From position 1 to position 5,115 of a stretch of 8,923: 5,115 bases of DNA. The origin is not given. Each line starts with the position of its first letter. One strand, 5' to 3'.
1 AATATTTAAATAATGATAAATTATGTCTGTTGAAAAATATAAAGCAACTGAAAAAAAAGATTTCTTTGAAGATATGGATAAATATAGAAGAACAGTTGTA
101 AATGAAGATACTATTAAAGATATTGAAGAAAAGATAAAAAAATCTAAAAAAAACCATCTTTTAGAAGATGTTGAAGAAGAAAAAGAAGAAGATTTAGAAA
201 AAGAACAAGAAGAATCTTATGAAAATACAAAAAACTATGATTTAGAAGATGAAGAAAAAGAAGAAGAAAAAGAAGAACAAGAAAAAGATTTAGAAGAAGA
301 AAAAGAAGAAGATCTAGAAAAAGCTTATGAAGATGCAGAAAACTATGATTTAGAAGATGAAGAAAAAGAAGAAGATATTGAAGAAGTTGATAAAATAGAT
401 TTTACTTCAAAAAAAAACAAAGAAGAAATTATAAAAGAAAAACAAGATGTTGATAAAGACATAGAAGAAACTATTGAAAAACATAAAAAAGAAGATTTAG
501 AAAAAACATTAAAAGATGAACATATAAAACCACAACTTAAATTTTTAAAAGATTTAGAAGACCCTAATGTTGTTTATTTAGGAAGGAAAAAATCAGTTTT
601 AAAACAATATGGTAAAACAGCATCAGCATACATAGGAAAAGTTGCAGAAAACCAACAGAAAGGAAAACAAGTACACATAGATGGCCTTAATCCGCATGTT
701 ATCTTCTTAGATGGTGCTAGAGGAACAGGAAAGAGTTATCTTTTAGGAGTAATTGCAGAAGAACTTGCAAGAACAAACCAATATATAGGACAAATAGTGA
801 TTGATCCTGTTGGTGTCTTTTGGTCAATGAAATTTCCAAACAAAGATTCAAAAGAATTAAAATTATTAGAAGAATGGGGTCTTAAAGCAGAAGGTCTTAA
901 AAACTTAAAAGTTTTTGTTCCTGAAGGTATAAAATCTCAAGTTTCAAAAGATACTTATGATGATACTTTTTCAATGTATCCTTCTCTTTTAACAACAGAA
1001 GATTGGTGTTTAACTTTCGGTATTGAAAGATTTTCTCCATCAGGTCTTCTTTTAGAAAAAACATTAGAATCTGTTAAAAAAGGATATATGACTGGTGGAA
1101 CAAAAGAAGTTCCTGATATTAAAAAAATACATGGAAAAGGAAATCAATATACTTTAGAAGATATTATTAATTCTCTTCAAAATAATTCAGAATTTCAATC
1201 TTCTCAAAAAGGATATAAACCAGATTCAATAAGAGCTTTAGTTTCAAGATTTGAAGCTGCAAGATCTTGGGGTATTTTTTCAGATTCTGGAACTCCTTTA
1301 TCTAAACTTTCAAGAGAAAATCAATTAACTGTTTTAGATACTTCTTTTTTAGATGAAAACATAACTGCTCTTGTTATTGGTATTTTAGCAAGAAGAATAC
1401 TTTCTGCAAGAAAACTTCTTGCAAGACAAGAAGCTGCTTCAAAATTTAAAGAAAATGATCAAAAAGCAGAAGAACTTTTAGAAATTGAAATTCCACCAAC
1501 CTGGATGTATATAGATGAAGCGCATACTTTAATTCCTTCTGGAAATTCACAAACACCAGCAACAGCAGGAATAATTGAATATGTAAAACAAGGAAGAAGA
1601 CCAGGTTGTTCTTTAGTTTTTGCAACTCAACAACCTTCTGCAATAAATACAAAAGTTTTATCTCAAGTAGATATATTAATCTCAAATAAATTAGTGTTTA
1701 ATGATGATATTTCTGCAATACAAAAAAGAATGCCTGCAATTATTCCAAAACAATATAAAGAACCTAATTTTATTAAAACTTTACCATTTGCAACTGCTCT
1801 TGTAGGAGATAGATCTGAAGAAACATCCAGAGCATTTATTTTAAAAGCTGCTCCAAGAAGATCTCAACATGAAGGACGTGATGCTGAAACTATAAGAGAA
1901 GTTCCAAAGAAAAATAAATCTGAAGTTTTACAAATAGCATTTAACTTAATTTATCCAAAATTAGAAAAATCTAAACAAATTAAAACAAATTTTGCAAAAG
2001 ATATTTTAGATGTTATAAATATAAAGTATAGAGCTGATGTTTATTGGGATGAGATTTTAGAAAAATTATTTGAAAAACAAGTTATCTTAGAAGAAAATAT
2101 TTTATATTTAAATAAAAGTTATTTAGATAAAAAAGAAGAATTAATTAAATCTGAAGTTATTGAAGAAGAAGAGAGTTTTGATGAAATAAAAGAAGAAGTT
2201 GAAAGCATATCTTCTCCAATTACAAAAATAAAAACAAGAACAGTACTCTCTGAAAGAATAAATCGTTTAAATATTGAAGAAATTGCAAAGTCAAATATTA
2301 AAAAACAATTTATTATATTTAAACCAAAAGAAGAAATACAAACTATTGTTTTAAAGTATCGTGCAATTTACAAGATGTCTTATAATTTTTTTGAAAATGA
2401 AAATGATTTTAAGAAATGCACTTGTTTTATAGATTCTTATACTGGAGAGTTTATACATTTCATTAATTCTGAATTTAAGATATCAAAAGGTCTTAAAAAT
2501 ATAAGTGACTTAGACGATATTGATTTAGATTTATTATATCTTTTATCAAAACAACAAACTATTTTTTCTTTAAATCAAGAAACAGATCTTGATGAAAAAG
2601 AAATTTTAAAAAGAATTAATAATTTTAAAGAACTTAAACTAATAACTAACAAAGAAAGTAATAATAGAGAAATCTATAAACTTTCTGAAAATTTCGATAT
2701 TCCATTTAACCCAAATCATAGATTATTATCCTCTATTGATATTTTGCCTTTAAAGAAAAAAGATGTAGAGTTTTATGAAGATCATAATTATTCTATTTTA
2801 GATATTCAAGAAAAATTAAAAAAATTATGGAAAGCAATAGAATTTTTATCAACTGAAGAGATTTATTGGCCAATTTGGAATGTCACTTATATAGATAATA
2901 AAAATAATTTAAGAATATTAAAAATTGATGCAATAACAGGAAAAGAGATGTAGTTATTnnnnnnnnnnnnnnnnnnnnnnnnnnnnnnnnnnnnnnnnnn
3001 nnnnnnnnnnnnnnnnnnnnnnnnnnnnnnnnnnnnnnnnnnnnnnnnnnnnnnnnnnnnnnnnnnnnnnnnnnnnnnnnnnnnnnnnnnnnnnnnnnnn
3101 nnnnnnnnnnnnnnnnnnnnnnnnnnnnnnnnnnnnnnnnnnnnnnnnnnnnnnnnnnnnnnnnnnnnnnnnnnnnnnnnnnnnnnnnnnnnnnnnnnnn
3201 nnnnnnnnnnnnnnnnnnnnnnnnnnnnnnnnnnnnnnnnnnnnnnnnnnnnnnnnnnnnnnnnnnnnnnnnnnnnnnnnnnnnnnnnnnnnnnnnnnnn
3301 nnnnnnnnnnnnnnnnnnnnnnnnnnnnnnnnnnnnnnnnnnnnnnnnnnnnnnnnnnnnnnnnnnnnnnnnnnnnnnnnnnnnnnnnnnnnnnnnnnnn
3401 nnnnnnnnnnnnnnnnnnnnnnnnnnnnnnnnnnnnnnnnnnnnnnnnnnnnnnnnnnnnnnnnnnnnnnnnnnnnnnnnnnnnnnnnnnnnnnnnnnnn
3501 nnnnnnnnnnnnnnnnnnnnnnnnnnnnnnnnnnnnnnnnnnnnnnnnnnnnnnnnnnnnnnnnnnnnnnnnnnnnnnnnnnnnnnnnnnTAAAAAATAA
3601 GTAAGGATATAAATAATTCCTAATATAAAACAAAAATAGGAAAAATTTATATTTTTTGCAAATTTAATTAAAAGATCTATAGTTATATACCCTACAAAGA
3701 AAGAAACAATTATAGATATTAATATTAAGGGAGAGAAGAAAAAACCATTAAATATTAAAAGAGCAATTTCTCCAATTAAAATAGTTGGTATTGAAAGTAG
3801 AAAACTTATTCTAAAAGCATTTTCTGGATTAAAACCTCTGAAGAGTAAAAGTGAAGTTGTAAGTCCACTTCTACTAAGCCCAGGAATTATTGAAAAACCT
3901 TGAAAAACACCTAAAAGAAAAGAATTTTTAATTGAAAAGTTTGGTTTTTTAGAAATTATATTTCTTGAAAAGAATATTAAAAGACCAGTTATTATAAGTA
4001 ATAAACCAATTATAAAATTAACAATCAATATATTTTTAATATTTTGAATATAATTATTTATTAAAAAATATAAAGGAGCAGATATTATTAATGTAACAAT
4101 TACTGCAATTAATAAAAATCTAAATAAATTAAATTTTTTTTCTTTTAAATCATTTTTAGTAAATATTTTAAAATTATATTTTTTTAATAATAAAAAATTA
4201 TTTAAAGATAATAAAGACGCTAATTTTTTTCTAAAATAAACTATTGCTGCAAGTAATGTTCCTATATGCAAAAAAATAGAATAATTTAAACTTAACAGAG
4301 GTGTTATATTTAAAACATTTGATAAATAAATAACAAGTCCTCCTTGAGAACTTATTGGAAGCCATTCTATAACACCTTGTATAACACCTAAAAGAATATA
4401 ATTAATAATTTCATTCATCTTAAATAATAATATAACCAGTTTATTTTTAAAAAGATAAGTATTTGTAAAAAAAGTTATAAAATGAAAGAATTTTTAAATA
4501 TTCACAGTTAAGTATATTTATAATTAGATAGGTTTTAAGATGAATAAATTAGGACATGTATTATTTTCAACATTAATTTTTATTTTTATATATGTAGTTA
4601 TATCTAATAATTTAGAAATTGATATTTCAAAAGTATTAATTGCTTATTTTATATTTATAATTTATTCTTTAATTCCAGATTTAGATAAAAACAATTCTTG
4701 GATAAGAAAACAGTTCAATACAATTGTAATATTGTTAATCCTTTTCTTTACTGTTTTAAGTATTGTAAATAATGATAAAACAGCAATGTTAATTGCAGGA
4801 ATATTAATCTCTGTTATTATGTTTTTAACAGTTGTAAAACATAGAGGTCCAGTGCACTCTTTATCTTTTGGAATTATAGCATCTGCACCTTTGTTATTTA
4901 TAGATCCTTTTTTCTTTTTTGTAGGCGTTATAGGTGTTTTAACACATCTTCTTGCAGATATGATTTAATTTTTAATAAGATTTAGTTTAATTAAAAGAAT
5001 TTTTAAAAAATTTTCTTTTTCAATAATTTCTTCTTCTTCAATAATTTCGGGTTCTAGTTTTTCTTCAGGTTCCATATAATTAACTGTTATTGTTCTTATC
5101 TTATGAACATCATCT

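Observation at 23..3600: Candidate undescribed two-gene module: atypical HerA/FtsK-type motor ATPase coupled to a highly basic orphan protein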

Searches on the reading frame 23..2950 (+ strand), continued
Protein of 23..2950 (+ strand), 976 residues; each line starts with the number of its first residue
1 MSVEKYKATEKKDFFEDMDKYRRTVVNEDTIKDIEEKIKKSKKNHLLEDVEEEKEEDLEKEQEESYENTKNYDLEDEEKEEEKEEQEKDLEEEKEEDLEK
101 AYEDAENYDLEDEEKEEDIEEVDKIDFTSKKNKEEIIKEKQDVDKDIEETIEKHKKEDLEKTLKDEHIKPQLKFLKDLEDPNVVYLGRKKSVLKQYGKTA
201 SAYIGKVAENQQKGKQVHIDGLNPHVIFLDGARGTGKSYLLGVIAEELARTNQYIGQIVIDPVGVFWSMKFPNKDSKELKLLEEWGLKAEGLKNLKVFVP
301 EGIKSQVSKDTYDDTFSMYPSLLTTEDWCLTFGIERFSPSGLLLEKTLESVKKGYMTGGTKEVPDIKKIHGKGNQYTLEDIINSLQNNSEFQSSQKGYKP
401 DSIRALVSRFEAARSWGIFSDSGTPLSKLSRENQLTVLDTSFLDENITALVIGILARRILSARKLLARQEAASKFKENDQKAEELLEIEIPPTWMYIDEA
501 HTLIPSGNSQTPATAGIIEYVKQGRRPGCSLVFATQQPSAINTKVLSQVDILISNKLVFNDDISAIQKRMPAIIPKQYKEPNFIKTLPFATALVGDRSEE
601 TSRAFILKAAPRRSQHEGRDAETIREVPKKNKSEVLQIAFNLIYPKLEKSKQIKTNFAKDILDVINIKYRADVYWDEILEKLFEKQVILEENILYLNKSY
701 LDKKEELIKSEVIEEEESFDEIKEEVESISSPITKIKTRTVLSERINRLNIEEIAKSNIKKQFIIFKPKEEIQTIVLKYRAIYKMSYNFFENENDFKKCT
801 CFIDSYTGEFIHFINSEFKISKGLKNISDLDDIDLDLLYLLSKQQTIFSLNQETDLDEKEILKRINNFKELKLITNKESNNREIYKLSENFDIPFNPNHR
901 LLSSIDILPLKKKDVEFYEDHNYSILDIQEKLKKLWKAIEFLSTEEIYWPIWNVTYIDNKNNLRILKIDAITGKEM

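Call 78: list_cluster_members(proteins=[P0001, P0121])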
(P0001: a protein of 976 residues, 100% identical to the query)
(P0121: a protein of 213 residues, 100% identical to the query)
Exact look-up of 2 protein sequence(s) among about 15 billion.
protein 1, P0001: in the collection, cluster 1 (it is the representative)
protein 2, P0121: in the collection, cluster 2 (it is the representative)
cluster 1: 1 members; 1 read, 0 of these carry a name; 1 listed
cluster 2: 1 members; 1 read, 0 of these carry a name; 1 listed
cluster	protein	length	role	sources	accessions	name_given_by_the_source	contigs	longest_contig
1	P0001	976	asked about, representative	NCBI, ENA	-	-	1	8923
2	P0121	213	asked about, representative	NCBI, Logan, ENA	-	-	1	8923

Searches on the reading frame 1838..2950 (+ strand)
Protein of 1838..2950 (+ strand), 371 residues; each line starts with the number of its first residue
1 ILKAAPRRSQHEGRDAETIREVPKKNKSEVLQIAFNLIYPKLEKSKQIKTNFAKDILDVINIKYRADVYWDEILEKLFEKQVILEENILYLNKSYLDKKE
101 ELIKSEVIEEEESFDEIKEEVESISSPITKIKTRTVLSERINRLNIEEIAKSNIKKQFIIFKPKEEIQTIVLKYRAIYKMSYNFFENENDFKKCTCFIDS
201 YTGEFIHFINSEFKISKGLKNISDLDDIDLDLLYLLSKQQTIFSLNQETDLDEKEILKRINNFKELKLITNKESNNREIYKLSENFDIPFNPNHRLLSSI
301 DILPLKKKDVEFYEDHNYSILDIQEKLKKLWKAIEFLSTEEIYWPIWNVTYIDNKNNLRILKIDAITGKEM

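Call 38: predict_structure(alignment_id=A2)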
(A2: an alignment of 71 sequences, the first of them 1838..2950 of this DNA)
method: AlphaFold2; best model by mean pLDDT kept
length: 371 residues; sequences in the alignment: 71
mean_pLDDT: 88.4   pTM: 0.66
mean pLDDT of the five models: 88.4, 88.3, 88.0, 87.9, 87.5
residues with pLDDT >= 90: 297; 70-90: 16; 50-70: 27; < 50: 31
segments of 3 or more residues with pLDDT < 50: 1-5, 104-114, 118-120, 122-128
pLDDT, mean of each block of 10 residues (from residue 1): 47 53 89 97 95 95 94 95 93 62 45 46 47 94 96 89 93 98 95 98 98 97 97 98 97 98 98 97 97 97 96 93 98 97 98 96 97 93
secondary structure, 60 per line:
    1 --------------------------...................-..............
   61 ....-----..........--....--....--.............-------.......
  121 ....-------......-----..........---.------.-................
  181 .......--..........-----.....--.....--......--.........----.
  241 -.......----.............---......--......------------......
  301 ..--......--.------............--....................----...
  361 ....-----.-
elements in order: H27-45 E47-49 H50-64 H70-79 E82-85 E88-91 H94-106 H114-124 E132-137 H143-152 E165-187 E190-199 E205-209 E212-216 H219-224 H227-235 H242-248 H253-265 E269-274 E277-282 H295-302 E305-310 H320-331 E334-353 E358-364

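Call 42: fold_search(model_id=the predicted structure, library=pdb)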
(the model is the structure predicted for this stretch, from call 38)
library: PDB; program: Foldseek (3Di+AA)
matches with E <= 10: 1298; with E <= 0.001: 0
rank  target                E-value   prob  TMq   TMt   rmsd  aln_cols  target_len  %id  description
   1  1r1t_B                8.9e-03  1.00  0.17  0.59   1.9        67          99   21  Crystal structure of the cyanobacterial metallothionein repressor SmtB in the apo-form (released 2004-05-18)
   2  6o8k                  9.5e-03  1.00  0.16  0.58   2.5        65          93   14  Crystal Structure of apo and reduced Sulfide-responsive transcriptional repressor (SqrR) from Rhodobacter capsulatus. (released 2020-04-01)
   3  1r1u_C                1.1e-02  1.00  0.17  0.60   2.0        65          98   17  Crystal structure of the metal-sensing transcriptional repressor CzrA from Staphylococcus aureus in the apo-form (released 2004-05-18)
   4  1smt_A                1.1e-02  1.00  0.16  0.59   1.9        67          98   21  SMTB REPRESSOR FROM SYNECHOCOCCUS PCC7942 (released 1997-12-03)
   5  4ooi_B                1.2e-02  1.00  0.16  0.56   2.5        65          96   15  Reduced HlyU from Vibrio cholerae N16961 (released 2014-12-31)
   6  6o8n_A                1.2e-02  1.00  0.16  0.57   2.4        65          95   14  Crystal Structure of C9S tetrasulfide state of Sulfide-responsive transcriptional repressor (SqrR) from Rhodobacter ca (released 2020-04-01)
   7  3m8e_B                1.2e-02  1.00  0.16  0.54   2.8        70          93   16  Protein structure of Type III plasmid segregation TubR (released 2010-07-07)
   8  3m8e_A                1.3e-02  1.00  0.16  0.52   2.9        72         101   15  Protein structure of Type III plasmid segregation TubR (released 2010-07-07)
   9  1smt_B                1.4e-02  1.00  0.17  0.58   1.9        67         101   21  SMTB REPRESSOR FROM SYNECHOCOCCUS PCC7942 (released 1997-12-03)
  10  3f6v                  1.6e-02  1.00  0.14  0.51   3.5        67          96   22  Crystal structure of Possible transcriptional regulator for arsenical resistance (released 2008-11-25)
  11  1r23_A                1.7e-02  1.00  0.16  0.56   1.6        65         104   20  Crystal structure of the cyanobacterial metallothionein repressor SmtB in the Zn1-form (one Zn(II) per dimer) (released 2004-05-18)
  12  1r1u_A                1.7e-02  1.00  0.16  0.60   1.8        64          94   19  Crystal structure of the metal-sensing transcriptional repressor CzrA from Staphylococcus aureus in the apo-form (released 2004-05-18)
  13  1r1u_D                1.8e-02  1.00  0.15  0.58   0.7        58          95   19  Crystal structure of the metal-sensing transcriptional repressor CzrA from Staphylococcus aureus in the apo-form (released 2004-05-18)
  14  6cdb_A                1.8e-02  1.00  0.16  0.59   2.4        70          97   18  Crystal Structure of V66L CzrA in the Zn(II)bound state (released 2018-07-11)
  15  1r23_B                2.1e-02  1.00  0.16  0.59   1.9        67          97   21  Crystal structure of the cyanobacterial metallothionein repressor SmtB in the Zn1-form (one Zn(II) per dimer) (released 2004-05-18)
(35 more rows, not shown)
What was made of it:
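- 2492..2683 (+): Winged-helix domain 2 (aa 824-887), TrmB/MarR/ArsR-like. Foldseek SmtB/CzrA prob 1.0 over about 65 residues (call 42).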

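Call 65: fold_search(model_id=the predicted structure, library=viral)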
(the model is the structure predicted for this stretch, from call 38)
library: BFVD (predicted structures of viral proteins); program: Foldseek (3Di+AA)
matches with E <= 10: 1075; with E <= 0.001: 0
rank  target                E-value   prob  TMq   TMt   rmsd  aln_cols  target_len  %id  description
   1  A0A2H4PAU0            3.4e-03  0.85  0.15  0.17  21.2       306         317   13  (no name in the UniProt tables at hand)
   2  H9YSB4                1.6e-02  0.90  0.16  0.23  25.7       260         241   10  (no name in the UniProt tables at hand)
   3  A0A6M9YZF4            1.8e-02  1.00  0.15  0.40  10.7        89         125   19  (no name in the UniProt tables at hand)
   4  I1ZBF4                2.0e-02  1.00  0.16  0.44   6.4        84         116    8  (no name in the UniProt tables at hand)
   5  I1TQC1                2.0e-02  0.75  0.14  0.08  25.4       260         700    8  (no name in the UniProt tables at hand)
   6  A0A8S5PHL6            3.2e-02  1.00  0.12  0.20   7.7        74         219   26  Dissimilatory sulfite reductase D [Siphoviridae sp. ctUGQ45]
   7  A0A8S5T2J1            3.5e-02  0.99  0.14  0.39   6.3        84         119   13  Firmicute plasmid replication protein (RepL) [Myoviridae sp. ctqfO1]
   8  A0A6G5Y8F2            3.7e-02  0.75  0.14  0.16  19.7       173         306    9  (no name in the UniProt tables at hand)
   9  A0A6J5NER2            4.0e-02  0.99  0.16  0.21   9.7        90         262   13  Helix-turn-helix domain containing protein [uncultured Caudovirales phage]
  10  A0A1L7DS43            4.2e-02  1.00  0.16  0.50   3.1        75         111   12  Putative DNA binding transcriptional regulator MarR family [Ralstonia phage phiAp1]
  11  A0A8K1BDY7            4.4e-02  1.00  0.15  0.67   2.7        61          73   10  (no name in the UniProt tables at hand)
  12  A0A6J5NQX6            4.7e-02  0.98  0.14  0.44  10.4        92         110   13  Uncharacterized protein [uncultured Caudovirales phage]
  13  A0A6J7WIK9            4.9e-02  0.97  0.16  0.25  10.7       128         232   14  HTH_ARSR domain containing protein [uncultured Caudovirales phage]
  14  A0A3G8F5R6            5.5e-02  1.00  0.16  0.47   2.5        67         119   21  (no name in the UniProt tables at hand)
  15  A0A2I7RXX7            5.5e-02  1.00  0.14  0.58  11.1        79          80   13  (no name in the UniProt tables at hand)
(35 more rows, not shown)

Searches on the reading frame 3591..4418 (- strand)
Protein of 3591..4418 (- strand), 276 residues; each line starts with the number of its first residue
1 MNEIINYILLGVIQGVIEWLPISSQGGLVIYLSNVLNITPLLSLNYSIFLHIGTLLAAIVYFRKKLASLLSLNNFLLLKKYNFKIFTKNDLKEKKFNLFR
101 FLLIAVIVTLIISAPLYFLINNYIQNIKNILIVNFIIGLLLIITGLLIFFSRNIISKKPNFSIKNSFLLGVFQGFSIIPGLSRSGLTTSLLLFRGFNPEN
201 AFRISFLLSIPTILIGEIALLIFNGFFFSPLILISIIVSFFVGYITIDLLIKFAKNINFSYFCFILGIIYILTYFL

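Call 3: search_protein_families(library=pfam, proteins=[window:3591-4418:-], max_evalue=0.1)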
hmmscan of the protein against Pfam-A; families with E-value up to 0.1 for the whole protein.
window:3591-4418:- (276 aa): 1 family
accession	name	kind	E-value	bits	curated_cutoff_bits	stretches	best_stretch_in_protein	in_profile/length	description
PF02673.24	BacA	-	4e-51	174.6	33.4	1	8-269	2-257/257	Bacitracin resistance protein BacA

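Call 5: search_protein_families(library=ncbifam, proteins=[window:3591-4418:-], max_evalue=0.1)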
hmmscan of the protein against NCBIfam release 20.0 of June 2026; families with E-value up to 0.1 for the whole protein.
window:3591-4418:- (276 aa): 12 families
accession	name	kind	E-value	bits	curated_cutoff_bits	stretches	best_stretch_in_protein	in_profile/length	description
NF001398.0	PRK00281.3-5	equivalog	3e-45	155.2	354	1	1-273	1-269/278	undecaprenyl-diphosphate phosphatase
TIGR00753.1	undec_PP_bacA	equivalog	2.6e-34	119.1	217.5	1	8-265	2-250/255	undecaprenyl-diphosphatase UppP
NF001393.0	PRK00281.2-4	equivalog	6.7e-32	111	284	1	3-269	2-259/266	undecaprenyl-diphosphate phosphatase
NF001390.0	PRK00281.1-4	equivalog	4.9e-30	104.9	260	1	1-272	3-264/272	undecaprenyl-diphosphate phosphatase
NF001392.0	PRK00281.2-1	equivalog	2.8e-29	102.5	308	1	4-264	7-259/280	undecaprenyl-diphosphate phosphatase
NF001394.0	PRK00281.2-5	equivalog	7.8e-29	101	311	1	3-268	7-269/281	undecaprenyl-diphosphate phosphatase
NF001396.0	PRK00281.3-3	equivalog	2.2e-26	93.3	382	1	1-276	1-263/264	undecaprenyl-diphosphate phosphatase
NF001391.0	PRK00281.1-5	equivalog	8.7e-23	81.1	293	1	2-274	4-273/279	undecaprenyl-diphosphate phosphatase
NF001397.0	PRK00281.3-4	equivalog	2e-22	80.1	363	1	4-271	3-275/281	undecaprenyl-diphosphate phosphatase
NF001389.0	PRK00281.1-2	equivalog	7.9e-22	77.9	262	1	3-273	5-263/272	undecaprenyl-diphosphate phosphatase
NF001388.0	PRK00281.1-1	equivalog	1.2e-21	77.5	362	1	1-273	4-268/273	undecaprenyl-diphosphate phosphatase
NF001395.0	PRK00281.3-1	equivalog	4.5e-13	49.3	394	1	161-272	183-301/306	undecaprenyl-diphosphate phosphatase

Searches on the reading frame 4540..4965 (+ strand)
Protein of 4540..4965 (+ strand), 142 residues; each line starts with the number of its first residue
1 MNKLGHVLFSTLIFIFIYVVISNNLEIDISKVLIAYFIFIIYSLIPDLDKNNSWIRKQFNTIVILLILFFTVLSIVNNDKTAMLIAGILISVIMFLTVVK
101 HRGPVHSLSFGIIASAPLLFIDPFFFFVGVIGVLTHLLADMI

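Call 3: search_protein_families(library=pfam, proteins=[window:4540-4965:+], max_evalue=0.1)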
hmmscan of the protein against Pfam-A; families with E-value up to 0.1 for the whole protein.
window:4540-4965:+ (142 aa): 2 families
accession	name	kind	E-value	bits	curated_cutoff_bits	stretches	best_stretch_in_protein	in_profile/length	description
PF04307.19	YdjM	-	1.1e-11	45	29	1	1-142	1-108/176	YdjM inner membrane protein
PF11780.13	DUF3318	-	0.0064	16.8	25.9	1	51-98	69-116/141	Protein of unknown function (DUF3318)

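Call 5: search_protein_families(library=ncbifam, proteins=[window:4540-4965:+], max_evalue=0.1)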
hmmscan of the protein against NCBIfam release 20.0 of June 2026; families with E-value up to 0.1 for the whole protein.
window:4540-4965:+ (142 aa): 1 family
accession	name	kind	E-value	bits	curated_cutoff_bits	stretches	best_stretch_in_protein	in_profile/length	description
NF008651.0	PRK11648.1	equivalog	0.054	13.2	216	0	3-141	3-118/196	metal-dependent hydrolase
